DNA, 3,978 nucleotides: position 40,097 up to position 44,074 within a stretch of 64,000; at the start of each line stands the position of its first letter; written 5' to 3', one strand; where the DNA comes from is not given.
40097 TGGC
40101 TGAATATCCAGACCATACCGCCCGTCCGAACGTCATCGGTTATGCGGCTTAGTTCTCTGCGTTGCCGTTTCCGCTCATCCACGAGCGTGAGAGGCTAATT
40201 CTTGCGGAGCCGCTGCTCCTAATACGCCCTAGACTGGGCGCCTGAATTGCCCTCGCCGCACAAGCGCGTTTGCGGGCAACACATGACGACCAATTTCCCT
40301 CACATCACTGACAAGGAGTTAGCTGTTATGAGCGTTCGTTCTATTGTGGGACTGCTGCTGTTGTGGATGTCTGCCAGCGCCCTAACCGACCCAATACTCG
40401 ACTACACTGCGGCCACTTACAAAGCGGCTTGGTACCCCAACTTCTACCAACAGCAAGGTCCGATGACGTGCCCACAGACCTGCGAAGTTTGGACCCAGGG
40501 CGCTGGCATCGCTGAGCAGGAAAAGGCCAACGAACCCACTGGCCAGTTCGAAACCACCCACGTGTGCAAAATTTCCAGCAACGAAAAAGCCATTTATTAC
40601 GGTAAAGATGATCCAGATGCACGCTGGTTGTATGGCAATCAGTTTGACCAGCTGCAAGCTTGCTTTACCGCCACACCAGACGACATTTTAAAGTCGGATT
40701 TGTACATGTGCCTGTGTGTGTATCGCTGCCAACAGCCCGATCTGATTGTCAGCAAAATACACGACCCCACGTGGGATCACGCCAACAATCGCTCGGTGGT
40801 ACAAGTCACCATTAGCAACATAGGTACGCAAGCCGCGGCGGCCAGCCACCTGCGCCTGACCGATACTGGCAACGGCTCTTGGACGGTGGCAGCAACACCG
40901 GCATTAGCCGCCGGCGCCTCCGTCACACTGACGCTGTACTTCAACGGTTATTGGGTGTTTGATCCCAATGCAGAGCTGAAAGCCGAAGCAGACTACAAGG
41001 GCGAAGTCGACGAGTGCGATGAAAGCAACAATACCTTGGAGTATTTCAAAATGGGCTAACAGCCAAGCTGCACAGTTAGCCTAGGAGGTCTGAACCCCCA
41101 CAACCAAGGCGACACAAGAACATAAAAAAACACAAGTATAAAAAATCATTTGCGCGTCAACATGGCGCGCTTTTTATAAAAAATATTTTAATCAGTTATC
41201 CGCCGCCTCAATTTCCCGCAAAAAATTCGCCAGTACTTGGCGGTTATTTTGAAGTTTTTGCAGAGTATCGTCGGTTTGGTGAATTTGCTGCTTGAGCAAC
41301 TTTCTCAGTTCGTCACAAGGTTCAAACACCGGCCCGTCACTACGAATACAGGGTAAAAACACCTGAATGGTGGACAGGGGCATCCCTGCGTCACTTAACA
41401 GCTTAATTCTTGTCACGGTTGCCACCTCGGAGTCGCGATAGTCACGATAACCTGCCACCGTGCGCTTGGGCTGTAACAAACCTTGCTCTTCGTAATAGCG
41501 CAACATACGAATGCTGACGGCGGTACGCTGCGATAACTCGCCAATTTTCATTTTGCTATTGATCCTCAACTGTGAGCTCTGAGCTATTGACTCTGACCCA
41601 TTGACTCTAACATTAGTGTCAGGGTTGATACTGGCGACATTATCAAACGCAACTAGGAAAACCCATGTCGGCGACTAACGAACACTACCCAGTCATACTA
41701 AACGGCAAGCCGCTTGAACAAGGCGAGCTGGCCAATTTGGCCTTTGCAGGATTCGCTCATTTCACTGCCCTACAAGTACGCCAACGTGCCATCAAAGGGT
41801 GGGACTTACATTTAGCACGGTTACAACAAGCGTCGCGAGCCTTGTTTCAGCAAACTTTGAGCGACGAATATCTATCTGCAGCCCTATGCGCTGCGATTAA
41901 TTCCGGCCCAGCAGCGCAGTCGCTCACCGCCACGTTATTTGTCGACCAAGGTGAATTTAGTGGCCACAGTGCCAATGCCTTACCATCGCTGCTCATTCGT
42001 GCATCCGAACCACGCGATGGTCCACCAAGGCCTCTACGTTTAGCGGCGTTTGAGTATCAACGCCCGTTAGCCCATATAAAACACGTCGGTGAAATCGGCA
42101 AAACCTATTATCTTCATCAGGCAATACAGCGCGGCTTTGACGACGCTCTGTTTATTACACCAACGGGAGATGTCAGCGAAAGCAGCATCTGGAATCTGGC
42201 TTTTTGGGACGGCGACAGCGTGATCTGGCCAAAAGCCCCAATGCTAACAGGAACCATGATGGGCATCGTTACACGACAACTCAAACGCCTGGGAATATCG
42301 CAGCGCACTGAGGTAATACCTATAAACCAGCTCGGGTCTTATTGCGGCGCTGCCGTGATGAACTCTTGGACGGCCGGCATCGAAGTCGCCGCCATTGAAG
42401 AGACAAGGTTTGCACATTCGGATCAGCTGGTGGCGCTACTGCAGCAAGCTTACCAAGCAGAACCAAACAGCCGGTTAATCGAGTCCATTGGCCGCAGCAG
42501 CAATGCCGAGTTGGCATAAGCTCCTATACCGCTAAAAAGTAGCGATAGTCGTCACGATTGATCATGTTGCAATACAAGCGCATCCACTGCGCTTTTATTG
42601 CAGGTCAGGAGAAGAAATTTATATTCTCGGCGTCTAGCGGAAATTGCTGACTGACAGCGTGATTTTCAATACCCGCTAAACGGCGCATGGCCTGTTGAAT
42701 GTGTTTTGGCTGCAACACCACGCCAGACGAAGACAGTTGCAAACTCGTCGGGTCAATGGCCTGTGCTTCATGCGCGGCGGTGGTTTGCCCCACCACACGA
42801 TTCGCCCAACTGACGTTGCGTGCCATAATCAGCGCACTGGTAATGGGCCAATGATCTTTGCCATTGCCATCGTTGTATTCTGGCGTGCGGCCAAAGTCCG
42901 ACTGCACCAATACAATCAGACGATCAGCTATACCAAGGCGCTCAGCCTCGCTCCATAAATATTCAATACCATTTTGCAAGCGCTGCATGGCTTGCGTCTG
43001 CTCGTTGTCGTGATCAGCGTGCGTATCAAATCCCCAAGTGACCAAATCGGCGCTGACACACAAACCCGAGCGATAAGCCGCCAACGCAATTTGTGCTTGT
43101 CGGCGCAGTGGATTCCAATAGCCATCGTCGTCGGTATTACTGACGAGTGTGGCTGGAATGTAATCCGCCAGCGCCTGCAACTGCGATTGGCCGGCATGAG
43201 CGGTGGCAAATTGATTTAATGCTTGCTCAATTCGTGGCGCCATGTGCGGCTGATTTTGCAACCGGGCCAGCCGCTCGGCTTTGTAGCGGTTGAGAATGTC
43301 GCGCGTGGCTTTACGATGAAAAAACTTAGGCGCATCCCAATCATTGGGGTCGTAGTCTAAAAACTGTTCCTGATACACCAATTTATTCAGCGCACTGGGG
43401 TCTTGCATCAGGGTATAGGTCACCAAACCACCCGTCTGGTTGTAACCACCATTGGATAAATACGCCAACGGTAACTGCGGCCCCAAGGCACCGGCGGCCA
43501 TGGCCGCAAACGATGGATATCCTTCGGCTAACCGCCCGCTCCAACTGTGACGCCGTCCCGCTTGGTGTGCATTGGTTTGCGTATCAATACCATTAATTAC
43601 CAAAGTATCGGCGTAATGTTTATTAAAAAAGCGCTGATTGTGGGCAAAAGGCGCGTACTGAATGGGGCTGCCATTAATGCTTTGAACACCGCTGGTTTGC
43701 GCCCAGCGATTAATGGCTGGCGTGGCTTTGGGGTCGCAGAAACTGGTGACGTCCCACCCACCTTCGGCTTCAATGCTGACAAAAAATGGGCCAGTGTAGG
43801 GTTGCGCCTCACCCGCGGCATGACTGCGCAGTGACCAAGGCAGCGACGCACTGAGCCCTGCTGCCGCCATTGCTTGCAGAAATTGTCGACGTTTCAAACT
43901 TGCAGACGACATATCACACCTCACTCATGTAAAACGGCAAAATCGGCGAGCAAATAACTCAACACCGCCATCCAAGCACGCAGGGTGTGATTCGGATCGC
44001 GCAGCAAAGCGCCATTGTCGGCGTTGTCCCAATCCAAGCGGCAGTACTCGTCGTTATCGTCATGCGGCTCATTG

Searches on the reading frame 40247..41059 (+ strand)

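Call 89: search_protein_families(library=pfam, proteins=[window:40247-41059:+], max_evalue=0.0001)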
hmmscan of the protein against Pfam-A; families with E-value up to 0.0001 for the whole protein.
window:40247-41059:+ (270 aa): 1 family
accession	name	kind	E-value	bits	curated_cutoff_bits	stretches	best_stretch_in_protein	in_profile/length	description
PF07705.17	CARDB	-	4e-14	53.1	22.7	1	163-264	1-99/101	CARDB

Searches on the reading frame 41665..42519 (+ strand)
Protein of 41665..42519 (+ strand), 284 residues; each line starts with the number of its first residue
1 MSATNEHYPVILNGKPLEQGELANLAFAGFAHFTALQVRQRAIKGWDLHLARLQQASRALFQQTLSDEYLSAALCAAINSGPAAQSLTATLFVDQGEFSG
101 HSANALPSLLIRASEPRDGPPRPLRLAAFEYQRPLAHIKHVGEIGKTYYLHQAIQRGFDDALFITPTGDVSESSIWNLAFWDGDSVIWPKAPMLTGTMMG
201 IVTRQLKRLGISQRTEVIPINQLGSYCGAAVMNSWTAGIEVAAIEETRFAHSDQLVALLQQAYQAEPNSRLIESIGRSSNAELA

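Call 89: search_protein_families(library=pfam, proteins=[window:41665-42519:+], max_evalue=0.0001)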
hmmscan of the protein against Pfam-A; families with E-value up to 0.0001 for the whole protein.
window:41665-42519:+ (284 aa): 1 family
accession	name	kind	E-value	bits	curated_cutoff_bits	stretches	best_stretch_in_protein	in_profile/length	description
PF01063.24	Aminotran_4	-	2.7e-27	96.5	28.5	1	32-244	2-223/223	Amino-transferase class IV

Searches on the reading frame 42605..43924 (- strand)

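Call 89: search_protein_families(library=pfam, proteins=[window:42605-43924:-], max_evalue=0.0001)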
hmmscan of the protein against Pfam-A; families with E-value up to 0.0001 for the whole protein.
window:42605-43924:- (439 aa): 1 family
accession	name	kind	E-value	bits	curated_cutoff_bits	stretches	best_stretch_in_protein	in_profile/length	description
PF07394.17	DUF1501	-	2.2e-18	67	27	1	50-368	6-323/390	Protein of unknown function (DUF1501)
